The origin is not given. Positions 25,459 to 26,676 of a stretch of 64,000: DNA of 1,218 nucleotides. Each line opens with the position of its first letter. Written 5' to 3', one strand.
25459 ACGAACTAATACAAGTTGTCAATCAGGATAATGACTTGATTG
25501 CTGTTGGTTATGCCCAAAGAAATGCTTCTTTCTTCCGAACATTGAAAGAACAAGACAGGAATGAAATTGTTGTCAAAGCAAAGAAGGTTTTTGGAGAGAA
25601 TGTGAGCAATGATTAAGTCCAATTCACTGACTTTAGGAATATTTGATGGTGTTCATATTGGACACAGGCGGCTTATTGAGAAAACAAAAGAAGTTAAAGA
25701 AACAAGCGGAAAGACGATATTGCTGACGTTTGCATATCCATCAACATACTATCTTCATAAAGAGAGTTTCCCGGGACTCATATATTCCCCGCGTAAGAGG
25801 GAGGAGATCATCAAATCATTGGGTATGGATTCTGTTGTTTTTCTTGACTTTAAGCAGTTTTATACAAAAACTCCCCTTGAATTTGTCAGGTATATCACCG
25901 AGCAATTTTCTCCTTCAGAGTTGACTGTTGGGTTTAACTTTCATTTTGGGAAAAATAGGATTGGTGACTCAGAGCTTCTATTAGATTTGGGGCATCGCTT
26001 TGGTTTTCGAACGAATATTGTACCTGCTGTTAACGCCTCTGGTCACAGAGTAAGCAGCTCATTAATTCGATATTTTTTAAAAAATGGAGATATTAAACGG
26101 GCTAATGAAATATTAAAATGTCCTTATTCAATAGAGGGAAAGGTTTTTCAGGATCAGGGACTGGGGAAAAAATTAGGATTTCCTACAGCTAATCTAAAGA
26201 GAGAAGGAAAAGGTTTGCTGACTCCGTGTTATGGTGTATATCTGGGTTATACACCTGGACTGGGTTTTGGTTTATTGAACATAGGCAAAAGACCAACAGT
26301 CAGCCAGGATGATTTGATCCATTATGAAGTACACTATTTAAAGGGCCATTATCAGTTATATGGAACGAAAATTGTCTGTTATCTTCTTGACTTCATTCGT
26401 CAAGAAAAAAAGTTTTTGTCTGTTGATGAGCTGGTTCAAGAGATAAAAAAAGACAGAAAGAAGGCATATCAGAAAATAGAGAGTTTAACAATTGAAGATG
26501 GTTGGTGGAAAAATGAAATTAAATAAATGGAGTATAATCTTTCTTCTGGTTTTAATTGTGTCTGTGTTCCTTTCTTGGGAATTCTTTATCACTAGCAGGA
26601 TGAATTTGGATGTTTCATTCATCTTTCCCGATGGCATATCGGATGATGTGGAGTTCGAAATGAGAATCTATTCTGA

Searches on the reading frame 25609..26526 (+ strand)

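Call 16: search_protein_families(library=pfam, proteins=[window:25609-26526:+], max_evalue=0.00001)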
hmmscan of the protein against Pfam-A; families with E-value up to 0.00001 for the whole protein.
window:25609-26526:+ (305 aa): 2 families
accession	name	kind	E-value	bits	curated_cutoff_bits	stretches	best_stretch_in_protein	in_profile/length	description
PF06574.18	FAD_syn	-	1.7e-32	112.9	27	1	5-151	8-157/158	FAD synthetase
PF01687.23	Flavokinase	-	3.5e-29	102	19.6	1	170-288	2-122/124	Riboflavin kinase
